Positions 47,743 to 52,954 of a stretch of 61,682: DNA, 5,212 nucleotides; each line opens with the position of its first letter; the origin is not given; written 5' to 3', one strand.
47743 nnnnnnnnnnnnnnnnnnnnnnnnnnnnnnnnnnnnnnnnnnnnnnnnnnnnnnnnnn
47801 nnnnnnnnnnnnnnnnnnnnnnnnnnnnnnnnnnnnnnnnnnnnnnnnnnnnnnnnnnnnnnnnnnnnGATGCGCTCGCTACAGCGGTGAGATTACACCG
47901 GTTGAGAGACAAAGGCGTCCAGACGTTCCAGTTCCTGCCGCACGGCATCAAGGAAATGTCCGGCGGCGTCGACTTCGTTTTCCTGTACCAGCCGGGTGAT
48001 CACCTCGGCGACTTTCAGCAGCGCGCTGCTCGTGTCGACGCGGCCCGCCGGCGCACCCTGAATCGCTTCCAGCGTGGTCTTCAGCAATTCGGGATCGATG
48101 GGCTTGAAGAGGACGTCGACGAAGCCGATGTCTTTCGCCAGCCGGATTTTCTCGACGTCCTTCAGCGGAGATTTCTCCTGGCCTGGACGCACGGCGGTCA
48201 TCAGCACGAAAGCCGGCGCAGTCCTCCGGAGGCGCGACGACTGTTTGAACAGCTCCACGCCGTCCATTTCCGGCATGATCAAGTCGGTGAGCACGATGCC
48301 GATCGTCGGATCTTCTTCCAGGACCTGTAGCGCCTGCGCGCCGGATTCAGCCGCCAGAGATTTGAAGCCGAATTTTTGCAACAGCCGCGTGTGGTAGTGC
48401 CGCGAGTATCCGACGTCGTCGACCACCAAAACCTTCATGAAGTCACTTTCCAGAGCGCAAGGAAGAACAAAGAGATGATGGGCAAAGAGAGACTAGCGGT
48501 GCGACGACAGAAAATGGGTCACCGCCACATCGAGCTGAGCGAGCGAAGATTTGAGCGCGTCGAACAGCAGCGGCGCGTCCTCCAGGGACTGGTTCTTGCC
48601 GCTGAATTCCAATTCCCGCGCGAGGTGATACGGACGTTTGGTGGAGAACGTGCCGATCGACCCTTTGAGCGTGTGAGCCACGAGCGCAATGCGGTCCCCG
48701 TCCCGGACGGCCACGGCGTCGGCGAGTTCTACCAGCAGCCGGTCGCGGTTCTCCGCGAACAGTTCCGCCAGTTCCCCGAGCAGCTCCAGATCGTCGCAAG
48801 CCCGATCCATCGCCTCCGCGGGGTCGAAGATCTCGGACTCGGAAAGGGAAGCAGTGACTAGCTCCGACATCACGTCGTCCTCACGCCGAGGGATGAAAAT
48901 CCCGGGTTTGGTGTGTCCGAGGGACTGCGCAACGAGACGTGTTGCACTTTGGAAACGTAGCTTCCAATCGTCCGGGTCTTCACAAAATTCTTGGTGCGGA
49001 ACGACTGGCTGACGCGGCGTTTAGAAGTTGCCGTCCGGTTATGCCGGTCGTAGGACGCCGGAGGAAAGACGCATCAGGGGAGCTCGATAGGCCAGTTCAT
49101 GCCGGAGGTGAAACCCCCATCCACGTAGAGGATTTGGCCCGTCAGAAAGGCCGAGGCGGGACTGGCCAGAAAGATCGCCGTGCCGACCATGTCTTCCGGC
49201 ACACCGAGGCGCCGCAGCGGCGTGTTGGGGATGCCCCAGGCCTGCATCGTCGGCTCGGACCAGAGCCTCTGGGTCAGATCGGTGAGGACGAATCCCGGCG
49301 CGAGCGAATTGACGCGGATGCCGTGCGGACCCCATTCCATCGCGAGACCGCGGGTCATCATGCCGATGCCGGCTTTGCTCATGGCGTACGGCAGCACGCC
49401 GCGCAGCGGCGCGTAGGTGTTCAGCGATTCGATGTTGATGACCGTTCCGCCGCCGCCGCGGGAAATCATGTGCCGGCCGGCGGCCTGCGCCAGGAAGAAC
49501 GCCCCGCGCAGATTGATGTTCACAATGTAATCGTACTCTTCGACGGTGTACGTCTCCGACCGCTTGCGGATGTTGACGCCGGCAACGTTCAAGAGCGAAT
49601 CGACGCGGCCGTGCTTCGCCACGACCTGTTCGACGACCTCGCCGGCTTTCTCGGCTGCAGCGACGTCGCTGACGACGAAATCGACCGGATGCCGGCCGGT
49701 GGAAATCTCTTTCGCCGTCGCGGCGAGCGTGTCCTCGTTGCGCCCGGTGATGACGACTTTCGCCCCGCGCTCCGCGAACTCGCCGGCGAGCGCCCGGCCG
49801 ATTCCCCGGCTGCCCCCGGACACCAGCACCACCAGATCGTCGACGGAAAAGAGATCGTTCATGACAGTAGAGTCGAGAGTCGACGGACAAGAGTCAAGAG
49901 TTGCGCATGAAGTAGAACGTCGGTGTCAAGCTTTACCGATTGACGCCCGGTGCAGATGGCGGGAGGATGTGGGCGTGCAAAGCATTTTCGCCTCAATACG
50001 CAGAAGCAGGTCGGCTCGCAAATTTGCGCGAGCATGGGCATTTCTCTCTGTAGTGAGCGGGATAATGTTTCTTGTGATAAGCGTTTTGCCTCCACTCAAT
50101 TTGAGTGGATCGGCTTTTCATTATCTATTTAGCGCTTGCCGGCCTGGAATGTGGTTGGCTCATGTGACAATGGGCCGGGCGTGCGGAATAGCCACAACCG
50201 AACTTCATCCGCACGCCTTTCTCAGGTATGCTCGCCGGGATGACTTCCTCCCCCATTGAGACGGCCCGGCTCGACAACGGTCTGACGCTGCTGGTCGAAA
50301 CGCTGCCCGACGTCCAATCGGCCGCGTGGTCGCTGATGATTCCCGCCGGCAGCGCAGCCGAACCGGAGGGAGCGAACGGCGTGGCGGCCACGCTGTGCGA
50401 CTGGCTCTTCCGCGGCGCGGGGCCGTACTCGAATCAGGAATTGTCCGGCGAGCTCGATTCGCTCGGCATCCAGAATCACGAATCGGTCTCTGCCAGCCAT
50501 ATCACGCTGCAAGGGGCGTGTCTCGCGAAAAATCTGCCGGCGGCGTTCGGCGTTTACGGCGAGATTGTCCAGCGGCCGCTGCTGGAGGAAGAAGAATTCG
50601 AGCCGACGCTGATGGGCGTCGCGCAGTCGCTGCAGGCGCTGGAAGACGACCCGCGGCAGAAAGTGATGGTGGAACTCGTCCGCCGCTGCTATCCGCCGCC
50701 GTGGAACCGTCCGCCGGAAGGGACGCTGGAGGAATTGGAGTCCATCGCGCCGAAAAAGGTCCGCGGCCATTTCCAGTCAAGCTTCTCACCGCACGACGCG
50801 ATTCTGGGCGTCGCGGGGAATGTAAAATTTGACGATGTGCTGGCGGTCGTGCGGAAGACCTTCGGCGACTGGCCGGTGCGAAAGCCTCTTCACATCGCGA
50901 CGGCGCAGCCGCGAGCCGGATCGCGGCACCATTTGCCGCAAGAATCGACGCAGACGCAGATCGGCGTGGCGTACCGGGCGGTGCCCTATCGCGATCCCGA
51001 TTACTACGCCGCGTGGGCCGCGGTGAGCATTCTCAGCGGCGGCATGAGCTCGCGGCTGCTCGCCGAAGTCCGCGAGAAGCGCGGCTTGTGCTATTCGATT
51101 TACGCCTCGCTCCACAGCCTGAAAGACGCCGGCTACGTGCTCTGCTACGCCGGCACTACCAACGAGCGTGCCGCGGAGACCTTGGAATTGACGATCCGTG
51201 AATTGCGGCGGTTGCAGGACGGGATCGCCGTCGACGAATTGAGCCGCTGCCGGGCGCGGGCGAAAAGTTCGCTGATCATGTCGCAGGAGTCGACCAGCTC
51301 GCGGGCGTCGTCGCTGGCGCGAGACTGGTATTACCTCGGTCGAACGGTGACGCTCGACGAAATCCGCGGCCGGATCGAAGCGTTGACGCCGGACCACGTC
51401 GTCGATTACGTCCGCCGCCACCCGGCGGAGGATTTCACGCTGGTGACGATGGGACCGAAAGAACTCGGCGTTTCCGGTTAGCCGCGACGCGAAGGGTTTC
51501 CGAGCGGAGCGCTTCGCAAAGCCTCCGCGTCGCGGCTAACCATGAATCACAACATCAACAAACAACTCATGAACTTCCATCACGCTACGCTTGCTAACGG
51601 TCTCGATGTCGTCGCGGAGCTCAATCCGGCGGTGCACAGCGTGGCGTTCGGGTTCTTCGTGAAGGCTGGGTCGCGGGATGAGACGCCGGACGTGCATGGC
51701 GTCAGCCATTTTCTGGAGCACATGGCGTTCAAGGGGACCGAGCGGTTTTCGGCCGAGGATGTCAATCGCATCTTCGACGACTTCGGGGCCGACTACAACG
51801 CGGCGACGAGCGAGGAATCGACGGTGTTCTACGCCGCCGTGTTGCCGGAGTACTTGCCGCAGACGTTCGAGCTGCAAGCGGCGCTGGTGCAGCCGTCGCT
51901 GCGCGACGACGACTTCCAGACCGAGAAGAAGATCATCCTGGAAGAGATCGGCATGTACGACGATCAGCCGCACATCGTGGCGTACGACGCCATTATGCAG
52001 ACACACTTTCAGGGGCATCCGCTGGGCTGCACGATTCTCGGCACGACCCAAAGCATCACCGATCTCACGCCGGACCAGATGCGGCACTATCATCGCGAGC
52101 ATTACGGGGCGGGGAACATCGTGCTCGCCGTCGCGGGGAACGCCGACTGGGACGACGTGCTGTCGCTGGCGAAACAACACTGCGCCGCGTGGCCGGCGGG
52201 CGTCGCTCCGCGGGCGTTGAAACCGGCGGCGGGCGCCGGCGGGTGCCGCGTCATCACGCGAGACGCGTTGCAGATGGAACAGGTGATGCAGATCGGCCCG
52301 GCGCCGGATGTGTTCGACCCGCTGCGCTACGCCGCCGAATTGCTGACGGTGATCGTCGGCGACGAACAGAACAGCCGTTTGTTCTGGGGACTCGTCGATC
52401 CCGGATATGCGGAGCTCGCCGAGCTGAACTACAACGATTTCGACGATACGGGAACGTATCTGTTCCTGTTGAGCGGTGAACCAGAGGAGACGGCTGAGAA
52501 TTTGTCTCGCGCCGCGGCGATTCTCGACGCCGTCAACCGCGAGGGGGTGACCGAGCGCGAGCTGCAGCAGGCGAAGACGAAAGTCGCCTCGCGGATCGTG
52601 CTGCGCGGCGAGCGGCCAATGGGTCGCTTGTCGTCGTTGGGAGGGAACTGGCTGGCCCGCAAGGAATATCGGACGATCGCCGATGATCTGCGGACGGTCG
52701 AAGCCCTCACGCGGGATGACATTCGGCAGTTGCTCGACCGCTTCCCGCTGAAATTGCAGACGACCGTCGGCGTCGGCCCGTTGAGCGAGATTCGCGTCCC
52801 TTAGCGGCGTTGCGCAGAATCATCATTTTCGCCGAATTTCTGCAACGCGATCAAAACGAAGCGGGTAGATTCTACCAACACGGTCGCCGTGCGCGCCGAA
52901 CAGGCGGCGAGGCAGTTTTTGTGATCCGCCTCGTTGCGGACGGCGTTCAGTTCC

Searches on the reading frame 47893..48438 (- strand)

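Call 30: search_protein_families(library=pfam, proteins=[window:47893-48438:-], max_evalue=0.0001)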
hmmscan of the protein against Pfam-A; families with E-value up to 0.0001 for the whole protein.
window:47893-48438:- (181 aa): 1 family
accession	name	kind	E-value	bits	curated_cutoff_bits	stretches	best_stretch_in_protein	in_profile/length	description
PF00072.30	Response_reg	-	4.5e-15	56.2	30.2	1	3-123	1-110/111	Response regulator receiver domain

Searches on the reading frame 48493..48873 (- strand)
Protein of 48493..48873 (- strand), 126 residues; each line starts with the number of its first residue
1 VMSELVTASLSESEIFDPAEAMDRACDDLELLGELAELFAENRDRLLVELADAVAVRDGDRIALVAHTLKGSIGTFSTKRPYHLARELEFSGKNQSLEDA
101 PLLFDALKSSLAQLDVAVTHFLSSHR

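Call 30: search_protein_families(library=pfam, proteins=[window:48493-48873:-], max_evalue=0.0001)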
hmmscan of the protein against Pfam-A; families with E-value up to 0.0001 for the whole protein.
window:48493-48873:- (126 aa): 1 family
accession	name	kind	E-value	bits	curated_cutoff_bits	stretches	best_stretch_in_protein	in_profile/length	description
PF01627.28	Hpt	-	2.7e-10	40.8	24.6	1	34-115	1-82/84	Hpt domain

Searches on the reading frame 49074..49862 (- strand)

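Call 30: search_protein_families(library=pfam, proteins=[window:49074-49862:-], max_evalue=0.0001)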
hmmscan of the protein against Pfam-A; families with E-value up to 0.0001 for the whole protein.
window:49074-49862:- (262 aa): 4 families
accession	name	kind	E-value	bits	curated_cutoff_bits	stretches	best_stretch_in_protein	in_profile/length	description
PF13561.12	adh_short_C2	-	5.6e-59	200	27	1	19-252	6-236/236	Enoyl-(Acyl carrier protein) reductase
PF00106.31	adh_short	-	2.5e-51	174.4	26.6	1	11-202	2-192/195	short chain dehydrogenase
PF08659.16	KR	-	2.3e-09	37.8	22.6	1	12-128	3-123/180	KR domain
PF01370.27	Epimerase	-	3.9e-05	23.6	20.9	1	12-154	1-123/240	NAD dependent epimerase/dehydratase family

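Call 54: search_protein_families(library=ncbifam, proteins=[window:49074-49862:-], max_evalue=0.00001)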
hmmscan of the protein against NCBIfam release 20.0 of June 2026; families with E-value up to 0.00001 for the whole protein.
window:49074-49862:- (262 aa): 233 families (the best 25 are shown)
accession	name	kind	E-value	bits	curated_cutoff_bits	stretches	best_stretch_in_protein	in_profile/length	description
NF005559.1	PRK07231.1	subfamily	3.3e-63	213.5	215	1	7-252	2-248/249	glucose 1-dehydrogenase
NF005711.0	PRK07523.1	subfamily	9.2e-62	208.9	413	1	2-254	3-254/255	SDR family oxidoreductase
NF006070.0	PRK08213.1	subfamily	6.3e-61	206.1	279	1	2-252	5-257/259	gluconate 5-dehydrogenase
NF005309.0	PRK06841.1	subfamily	1.6e-58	198.3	286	1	2-252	8-253/255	GolD/DthD family dehydrogenase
NF006693.0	PRK09242.1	equivalog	4e-58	196.6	328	1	4-252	5-254/258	SDR family oxidoreductase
NF009466.0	PRK12826.1-2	subfamily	3.4e-55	187.2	222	1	11-251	5-244/248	3-oxoacyl-ACP reductase FabG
TIGR01830.1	3oxo_ACP_reduc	equivalog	4.8e-55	186.9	297.75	1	12-251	1-238/239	3-oxoacyl-[acyl-carrier-protein] reductase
NF004778.0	PRK06124.1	equivalog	7.1e-55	186.2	303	1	3-253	5-254/256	SDR family oxidoreductase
NF005873.0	PRK07814.1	equivalog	1.6e-54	185.1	346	1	3-253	4-253/263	SDR family oxidoreductase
NF005067.0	PRK06484.1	equivalog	2.1e-54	184.9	713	1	10-254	274-514/524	short chain dehydrogenase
NF005811.0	PRK07677.1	equivalog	1.3e-53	182.2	318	1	9-250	3-246/254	2,4-dienoyl-CoA reductase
NF005983.0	PRK08085.1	equivalog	2.4e-53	181.4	408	1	1-252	1-251/254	gluconate 5-dehydrogenase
NF004791.0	PRK06138.1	equivalog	3e-53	180.7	312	1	8-252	4-250/252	SDR family oxidoreductase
TIGR01832.1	kduD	equivalog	4.7e-53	180.2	338.85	1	5-252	1-246/248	2-dehydro-3-deoxy-D-gluconate 5-dehydrogenase KduD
NF005893.0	PRK07856.1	equivalog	1e-52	179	255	1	5-250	5-240/255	SDR family oxidoreductase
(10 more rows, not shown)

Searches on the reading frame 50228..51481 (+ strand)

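Call 31: search_protein_families(library=pfam, proteins=[window:50228-51481:+], max_evalue=0.0001)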
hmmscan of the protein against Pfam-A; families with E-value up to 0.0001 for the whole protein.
window:50228-51481:+ (417 aa): 2 families
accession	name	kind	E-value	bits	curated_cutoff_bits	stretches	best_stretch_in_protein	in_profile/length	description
PF05193.26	Peptidase_M16_C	-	6.3e-34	117.8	23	1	174-343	3-179/181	Peptidase M16 inactive domain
PF00675.25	Peptidase_M16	-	6.5e-13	49.3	22.3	1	24-149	5-129/149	Insulinase (Peptidase family M16)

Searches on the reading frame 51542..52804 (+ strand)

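Call 31: search_protein_families(library=pfam, proteins=[window:51542-52804:+], max_evalue=0.0001)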
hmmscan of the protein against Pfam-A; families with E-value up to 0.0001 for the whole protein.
window:51542-52804:+ (420 aa): 2 families
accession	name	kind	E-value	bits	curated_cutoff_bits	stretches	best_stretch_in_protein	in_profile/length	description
PF00675.25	Peptidase_M16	-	1.5e-33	116.2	22.3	1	23-168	2-148/149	Insulinase (Peptidase family M16)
PF05193.26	Peptidase_M16_C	-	2.4e-22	80.1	23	1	174-347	1-180/181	Peptidase M16 inactive domain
